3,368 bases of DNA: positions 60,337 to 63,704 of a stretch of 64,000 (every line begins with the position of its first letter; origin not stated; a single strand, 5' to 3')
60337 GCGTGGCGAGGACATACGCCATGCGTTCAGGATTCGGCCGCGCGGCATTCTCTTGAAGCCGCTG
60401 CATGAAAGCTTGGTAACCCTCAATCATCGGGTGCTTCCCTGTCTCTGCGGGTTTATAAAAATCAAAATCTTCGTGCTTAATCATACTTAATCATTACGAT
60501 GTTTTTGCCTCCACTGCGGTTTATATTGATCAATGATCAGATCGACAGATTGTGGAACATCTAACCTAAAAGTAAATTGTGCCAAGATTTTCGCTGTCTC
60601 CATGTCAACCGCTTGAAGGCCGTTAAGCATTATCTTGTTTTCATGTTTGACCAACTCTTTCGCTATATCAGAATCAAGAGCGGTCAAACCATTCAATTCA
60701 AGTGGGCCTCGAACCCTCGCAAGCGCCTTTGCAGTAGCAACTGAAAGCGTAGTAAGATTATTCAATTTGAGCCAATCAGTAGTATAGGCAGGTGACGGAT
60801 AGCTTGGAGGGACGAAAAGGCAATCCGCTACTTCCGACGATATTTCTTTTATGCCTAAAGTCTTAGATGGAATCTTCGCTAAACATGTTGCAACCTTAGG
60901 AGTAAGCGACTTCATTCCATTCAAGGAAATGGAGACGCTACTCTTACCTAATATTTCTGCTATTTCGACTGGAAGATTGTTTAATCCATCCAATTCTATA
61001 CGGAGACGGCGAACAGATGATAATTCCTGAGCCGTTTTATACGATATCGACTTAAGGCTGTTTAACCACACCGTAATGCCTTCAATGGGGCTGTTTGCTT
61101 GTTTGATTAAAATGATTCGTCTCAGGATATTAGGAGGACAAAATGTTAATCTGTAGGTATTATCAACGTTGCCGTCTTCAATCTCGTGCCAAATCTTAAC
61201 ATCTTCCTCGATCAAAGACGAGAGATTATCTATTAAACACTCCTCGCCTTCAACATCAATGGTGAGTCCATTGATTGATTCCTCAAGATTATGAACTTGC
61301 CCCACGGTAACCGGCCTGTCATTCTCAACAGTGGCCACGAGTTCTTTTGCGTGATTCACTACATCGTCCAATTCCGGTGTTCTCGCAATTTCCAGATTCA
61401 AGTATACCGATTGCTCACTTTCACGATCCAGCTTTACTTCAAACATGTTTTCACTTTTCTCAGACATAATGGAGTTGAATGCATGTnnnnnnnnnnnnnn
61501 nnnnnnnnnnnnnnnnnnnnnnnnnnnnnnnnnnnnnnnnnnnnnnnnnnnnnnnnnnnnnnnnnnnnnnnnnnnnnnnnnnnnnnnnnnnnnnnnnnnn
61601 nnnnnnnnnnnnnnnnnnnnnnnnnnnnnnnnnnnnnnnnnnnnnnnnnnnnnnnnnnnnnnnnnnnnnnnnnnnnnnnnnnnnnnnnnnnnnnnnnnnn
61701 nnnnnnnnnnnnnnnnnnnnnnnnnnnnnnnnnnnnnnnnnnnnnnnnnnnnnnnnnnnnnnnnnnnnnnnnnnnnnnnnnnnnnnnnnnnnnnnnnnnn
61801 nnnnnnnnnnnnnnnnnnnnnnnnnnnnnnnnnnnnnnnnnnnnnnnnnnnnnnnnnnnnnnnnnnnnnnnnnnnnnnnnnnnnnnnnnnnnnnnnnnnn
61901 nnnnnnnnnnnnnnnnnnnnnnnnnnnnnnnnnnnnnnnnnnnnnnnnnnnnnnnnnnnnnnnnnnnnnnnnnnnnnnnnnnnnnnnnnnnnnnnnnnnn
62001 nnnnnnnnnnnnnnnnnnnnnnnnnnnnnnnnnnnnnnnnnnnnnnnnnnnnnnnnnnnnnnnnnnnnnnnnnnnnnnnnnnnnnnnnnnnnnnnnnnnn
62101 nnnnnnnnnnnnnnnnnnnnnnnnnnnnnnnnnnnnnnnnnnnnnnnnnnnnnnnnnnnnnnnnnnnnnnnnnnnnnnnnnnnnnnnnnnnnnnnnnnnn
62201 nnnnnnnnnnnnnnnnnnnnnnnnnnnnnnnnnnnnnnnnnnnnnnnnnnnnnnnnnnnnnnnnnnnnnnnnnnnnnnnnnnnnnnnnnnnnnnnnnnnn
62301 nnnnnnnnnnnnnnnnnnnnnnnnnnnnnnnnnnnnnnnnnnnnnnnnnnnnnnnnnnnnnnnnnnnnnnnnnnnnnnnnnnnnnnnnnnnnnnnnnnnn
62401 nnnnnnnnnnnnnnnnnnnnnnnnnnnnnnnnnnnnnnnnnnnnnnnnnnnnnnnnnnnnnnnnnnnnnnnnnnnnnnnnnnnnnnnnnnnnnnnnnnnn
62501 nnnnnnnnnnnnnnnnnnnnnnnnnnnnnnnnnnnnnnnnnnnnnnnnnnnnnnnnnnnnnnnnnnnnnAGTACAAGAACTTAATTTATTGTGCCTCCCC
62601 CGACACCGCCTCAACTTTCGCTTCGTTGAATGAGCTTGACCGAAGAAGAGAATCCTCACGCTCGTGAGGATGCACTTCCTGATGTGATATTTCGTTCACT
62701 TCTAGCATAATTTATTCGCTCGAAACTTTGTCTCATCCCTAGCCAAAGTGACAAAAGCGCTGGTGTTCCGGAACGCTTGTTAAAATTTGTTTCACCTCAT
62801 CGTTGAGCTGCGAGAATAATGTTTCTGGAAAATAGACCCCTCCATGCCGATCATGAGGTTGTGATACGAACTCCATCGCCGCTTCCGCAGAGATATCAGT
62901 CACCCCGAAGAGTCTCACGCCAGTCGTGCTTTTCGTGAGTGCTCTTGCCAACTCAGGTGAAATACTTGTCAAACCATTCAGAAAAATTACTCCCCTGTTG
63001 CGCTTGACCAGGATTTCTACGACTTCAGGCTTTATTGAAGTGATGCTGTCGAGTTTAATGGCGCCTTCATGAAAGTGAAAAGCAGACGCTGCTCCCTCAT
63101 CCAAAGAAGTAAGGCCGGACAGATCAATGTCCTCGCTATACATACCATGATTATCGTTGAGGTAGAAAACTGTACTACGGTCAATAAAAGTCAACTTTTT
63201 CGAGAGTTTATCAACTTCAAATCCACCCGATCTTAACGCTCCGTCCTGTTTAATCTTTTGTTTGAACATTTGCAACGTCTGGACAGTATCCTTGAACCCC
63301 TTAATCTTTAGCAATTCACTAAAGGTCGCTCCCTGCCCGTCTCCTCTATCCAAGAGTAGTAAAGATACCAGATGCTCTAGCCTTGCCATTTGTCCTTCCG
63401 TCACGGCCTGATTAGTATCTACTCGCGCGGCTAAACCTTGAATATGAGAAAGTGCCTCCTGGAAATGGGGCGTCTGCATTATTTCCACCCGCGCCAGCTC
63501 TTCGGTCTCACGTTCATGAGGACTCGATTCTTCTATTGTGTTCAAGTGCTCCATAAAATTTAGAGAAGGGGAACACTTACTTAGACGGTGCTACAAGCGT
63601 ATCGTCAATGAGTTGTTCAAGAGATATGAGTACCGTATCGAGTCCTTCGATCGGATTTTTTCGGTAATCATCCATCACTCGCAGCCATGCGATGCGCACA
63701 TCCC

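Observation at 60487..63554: Tandem array of three paralogous RI-type leucine-rich-repeat proteins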

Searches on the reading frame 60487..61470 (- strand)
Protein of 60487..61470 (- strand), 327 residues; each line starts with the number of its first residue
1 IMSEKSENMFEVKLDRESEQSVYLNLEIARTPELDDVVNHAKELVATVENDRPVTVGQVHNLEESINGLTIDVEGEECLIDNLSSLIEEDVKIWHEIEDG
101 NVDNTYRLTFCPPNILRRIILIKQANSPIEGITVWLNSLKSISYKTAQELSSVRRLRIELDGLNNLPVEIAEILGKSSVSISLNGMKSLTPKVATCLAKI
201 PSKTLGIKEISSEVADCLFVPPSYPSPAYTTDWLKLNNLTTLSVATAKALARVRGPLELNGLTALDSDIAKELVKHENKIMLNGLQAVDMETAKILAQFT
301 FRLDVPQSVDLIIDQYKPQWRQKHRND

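Call 3: search_protein_families(library=pfam, proteins=[window:60487-61470:-], max_evalue=10)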
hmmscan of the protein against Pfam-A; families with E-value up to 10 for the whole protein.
window:60487-61470:- (327 aa): 3 families
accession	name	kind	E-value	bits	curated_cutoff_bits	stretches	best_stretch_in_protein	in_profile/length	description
PF05974.18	DUF892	-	0.023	15.1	23.7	1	33-106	26-97/159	Domain of unknown function (DUF892)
PF24955.1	DrmE_N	-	0.16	11.8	27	1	289-324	109-142/205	DrmE-like N-terminal domain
PF16830.10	NBD94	-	0.66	11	25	0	145-177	23-55/91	Nucleotide-Binding Domain 94 of RH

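Call 9: search_protein_families(library=ncbifam, proteins=[window:60487-61470:-], max_evalue=10)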
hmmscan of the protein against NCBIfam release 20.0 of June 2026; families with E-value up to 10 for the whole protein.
window:60487-61470:- (327 aa): 2 families
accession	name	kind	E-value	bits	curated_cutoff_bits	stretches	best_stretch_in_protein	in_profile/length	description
NF042971.1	AcrlCoAredClosAcrB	equivalog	0.034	13.2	475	1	274-308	109-143/266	acryloyl-CoA reductase electron transfer subunit gamma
NF040731.1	flavo_sub_EftB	exception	0.039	13.3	445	1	276-307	109-140/260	electron transfer flavoprotein subunit beta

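Call 17: search_protein_families(library=padloc, proteins=[window:60487-61467:-], max_evalue=1)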
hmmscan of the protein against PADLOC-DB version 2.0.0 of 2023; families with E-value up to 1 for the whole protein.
window:60487-61467:- (326 aa): 0 families

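Call 60: search_solved_structures(query=A5, max_evalue=10)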
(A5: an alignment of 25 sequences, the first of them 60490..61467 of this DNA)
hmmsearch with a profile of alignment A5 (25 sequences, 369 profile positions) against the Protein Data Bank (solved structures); distinct sequences matched with E-value up to 10: 68 (the best 60 are shown).
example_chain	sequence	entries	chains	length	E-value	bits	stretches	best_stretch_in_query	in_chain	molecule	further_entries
9oib_A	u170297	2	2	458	1.1e-10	44.5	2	109-267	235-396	Leucine-rich repeat-containing protein 15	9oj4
6o60_C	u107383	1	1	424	1.4e-08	37.6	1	177-330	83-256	F-box/LRR-repeat protein 2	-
5a5c_A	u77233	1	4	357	3.3e-08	36.3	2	132-270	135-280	LRRTM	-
4j4l_A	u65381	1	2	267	3.8e-07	32.8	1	132-239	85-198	Internalin B,REPEAT MODULES,Variable lymphocyte receptor B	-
3wo9_A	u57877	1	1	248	7.5e-07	31.8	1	107-252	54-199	Variable lymphocyte receptor C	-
4kt1_A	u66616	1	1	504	8.8e-07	31.6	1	153-344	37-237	Leucine-rich repeat-containing G-protein coupled receptor 4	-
4po4_A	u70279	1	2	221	1.1e-06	31.2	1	106-227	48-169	Lampetra planeri VLRC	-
8wvu_A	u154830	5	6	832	3.5e-06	29.6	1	153-344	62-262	Leucine-rich repeat-containing G-protein coupled receptor 4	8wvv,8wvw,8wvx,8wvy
9kb6_A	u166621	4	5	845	3.6e-06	29.6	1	153-344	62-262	Leucine-rich repeat-containing G-protein coupled receptor 4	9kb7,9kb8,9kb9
5b4p_A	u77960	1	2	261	4e-06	29.4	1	212-330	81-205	repebody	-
7yco_B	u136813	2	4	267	4.1e-06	29.4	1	176-286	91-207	Repebody (A6)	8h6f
2o6s_A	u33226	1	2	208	4.6e-06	29.2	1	132-240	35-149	Variable lymphocyte receptor B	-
9kgk_A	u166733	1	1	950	6e-06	28.9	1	153-344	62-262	Leucine-rich repeat-containing G-protein coupled receptor 4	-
8xfp_A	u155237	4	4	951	6e-06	28.9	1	153-344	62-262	Leucine-rich repeat-containing G-protein coupled receptor 4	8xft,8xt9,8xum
9khh_C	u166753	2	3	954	6e-06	28.9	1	153-344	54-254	Leucine-rich repeat-containing G-protein coupled receptor 4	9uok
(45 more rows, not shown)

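Call 66: predict_structure(alignment_id=A6)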
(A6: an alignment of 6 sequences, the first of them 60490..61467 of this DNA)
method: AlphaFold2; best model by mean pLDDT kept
length: 326 residues; sequences in the alignment: 6
mean_pLDDT: 83.1   pTM: 0.73
mean pLDDT of the five models: 83.1, 77.8, 75.9, 75.9, 65.7
residues with pLDDT >= 90: 155; 70-90: 123; 50-70: 19; < 50: 29
segments of 3 or more residues with pLDDT < 50: 1-20, 223-229
pLDDT, mean of each block of 10 residues (from residue 1): 39 43 75 90 93 91 88 80 81 91 91 91 80 90 88 88 91 86 91 90 92 86 47 90 95 90 94 92 91 88 87 75 48
secondary structure, 60 per line:
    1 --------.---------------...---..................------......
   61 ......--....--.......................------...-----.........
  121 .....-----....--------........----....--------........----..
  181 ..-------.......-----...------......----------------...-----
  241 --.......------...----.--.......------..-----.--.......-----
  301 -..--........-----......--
elements in order: E25-27 H31-48 H55-66 E69-72 E75-78 H79-97 H112-125 E131-134 H143-150 E155-158 H167-174 E179-182 H190-196 E202-204 H211-216 E233-235 H243-249 E256-258 H266-272 H289-295 H306-313 H319-324

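Call 69: fold_search(model_id=the predicted structure, library=pdb)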
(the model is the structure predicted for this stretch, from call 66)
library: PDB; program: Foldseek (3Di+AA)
matches with E <= 10: 745; with E <= 0.001: 5
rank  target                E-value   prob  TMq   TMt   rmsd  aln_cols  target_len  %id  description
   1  2id5_B                2.0e-04  1.00  0.32  0.24   7.9       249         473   14  Crystal Structure of the Lingo-1 Ectodomain (released 2006-09-26)
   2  5z8y_A                5.4e-04  1.00  0.38  0.38   7.4       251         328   16  Crystal structure of human LRRTM2 in complex with Neurexin 1beta (released 2018-10-10)
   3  5jh5_A                6.0e-04  1.00  0.36  0.42   7.3       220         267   14  Structural Basis for the Hierarchical Assembly of the Core of PRC1.1 (released 2016-09-14)
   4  4bv4_R                6.0e-04  0.98  0.27  0.22  11.3       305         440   11  Structure and allostery in Toll-Spatzle recognition (released 2013-12-04)
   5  4fmz_B                8.8e-04  1.00  0.32  0.31   8.5       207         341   14  Crystal structure of an internalin (inlF) from Listeria monocytogenes str. 4b F2365 at 1.91 A resolution (released 2012-07-25)
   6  3zyn_B                1.8e-03  1.00  0.34  0.36   7.2       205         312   16  Crystal structure of the N-terminal leucine rich repeats of Netrin-G Ligand-3 (released 2011-10-05)
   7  6g9l_A                1.9e-03  1.00  0.36  0.19   7.3       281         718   14  Structure of homomeric mLRRC8A volume-regulated anion channel at 5.01 A resolution (released 2018-05-16)
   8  6l4p_A                2.7e-03  0.99  0.29  0.42   7.3       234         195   17  Crystal structure of the complex between the axonemal outer-arm dynein light chain-1 and microtubule binding domain of (released 2020-02-19)
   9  4j4l_A                2.8e-03  1.00  0.39  0.47   6.4       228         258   19  Modular evolution and design of the protein binding interface (released 2014-02-12)
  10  4arn_A                3.0e-03  1.00  0.37  0.42   6.1       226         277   13  Crystal structure of the N-terminal domain of Drosophila Toll receptor (released 2013-01-23)
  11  4r6g                  3.3e-03  1.00  0.40  0.30   5.4       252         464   15  Crystal structure of computational designed leucine rich repeats DLRR_K in space group P22121 (released 2015-01-07)
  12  2id5_C                3.3e-03  1.00  0.35  0.26   6.0       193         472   19  Crystal Structure of the Lingo-1 Ectodomain (released 2006-09-26)
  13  8b42_B                3.7e-03  0.99  0.34  0.18   7.1       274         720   12  Structure of heteromeric LRRC8A/C Volume-Regulated Anion Channel. (released 2022-12-14)
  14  4q62                  3.9e-03  1.00  0.44  0.38   6.4       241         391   13  Crystal Structure of Leucine-rich repeat- and Coiled coil-containing Protein from Legionella pneumophila (released 2014-05-07)
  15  5o0o_F                4.1e-03  1.00  0.35  0.36   8.9       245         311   16  Deglycosylated Nogo Receptor with native disulfide structure 5 (released 2017-10-18)
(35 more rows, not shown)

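Call 105: search_protein_families(library=pfam, alignment_id=A5, max_evalue=0.1)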
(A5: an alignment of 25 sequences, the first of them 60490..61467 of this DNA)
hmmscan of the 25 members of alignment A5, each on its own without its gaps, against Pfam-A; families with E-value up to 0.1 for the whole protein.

A. member 1, window:60490-61467:- (326 aa): 1 family
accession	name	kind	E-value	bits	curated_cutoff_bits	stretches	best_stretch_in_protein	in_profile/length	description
PF05974.18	DUF892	-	0.023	15.2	23.7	1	32-105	26-97/159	Domain of unknown function (DUF892)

B. families by the number of members that match (of 25 scanned): 23 families
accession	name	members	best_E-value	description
PF02969.23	TAF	2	0.01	TATA box binding protein associated factor (TAF)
PF24953.1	DUF7762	1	0.00065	Domain of unknown function (DUF7762)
PF04760.21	IF2_N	1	0.003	Translation initiation factor IF-2, N-terminal region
PF13466.11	STAS_2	1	0.0086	STAS domain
PF21179.3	BldD-like_C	1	0.0094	DNA-binding protein BldD-like, C-terminal domain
PF07998.17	Peptidase_M54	1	0.019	Peptidase family M54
PF05974.18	DUF892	1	0.023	Domain of unknown function (DUF892)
PF01418.23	HTH_6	1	0.024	Helix-turn-helix domain, rpiR family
PF11438.13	N36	1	0.025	36-mer N-terminal peptide of the N protein (N36)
PF18535.6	Gal11_ABD1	1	0.026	Gal11 activator-binding domain (ABD1)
PF10703.15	MoaF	1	0.027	MoaF N-terminal domain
PF02413.22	Caudo_TAP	1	0.027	Caudovirales tail fibre assembly protein, lambda gpK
PF24731.1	DUF7683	1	0.037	Domain of unknown function (DUF7683)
PF22551.1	TY-Chap1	1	0.038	T3SS (YopN, CesT) and YbjN peptide-binding chaperone 1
PF14532.12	Sigma54_activ_2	1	0.041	Sigma-54 interaction domain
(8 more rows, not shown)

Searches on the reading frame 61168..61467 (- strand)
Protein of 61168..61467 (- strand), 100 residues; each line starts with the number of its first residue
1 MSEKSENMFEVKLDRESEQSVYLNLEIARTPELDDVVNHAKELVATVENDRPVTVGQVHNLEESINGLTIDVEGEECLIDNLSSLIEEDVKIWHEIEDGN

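Call 42: find_homologous_proteins(query=A2, max_evalue=0.001)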
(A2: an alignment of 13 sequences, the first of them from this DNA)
Query A2 (13 sequences) (100 aa, profile of the alignment): 2 proteins with E <= 0.001 among 291 candidates.
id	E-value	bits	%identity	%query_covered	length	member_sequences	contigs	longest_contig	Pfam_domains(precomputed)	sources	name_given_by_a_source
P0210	5.3e-23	99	20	88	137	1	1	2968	-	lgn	-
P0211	9.6e-20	88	29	81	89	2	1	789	-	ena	-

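Call 99: find_encoding_contigs(protein=P0210, flank=5000, max_places=3)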
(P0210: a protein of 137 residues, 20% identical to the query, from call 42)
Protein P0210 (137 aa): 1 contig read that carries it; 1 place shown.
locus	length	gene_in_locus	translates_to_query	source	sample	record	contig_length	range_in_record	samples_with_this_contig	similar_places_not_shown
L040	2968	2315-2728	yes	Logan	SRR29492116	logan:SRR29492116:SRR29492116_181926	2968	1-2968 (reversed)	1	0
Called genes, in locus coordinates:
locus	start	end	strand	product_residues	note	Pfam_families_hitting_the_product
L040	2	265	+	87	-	?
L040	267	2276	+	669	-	-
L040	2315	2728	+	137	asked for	-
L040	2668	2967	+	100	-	?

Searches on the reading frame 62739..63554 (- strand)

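Call 3: search_protein_families(library=pfam, proteins=[window:62739-63554:-], max_evalue=10)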
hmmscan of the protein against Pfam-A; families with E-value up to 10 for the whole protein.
window:62739-63554:- (271 aa): 0 families

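Call 9: search_protein_families(library=ncbifam, proteins=[window:62739-63554:-], max_evalue=10)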
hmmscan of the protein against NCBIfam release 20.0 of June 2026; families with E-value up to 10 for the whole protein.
window:62739-63554:- (271 aa): 1 family
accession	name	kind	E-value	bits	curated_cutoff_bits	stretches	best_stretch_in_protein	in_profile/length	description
NF007479.0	PRK10069.1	subfamily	0.2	11.7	145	1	25-72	75-122/185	3-phenylpropionate/cinnamic acid dioxygenase subunit beta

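Call 17: search_protein_families(library=padloc, proteins=[window:62739-63554:-], max_evalue=1)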
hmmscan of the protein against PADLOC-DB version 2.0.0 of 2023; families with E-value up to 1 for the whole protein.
window:62739-63554:- (271 aa): 0 families
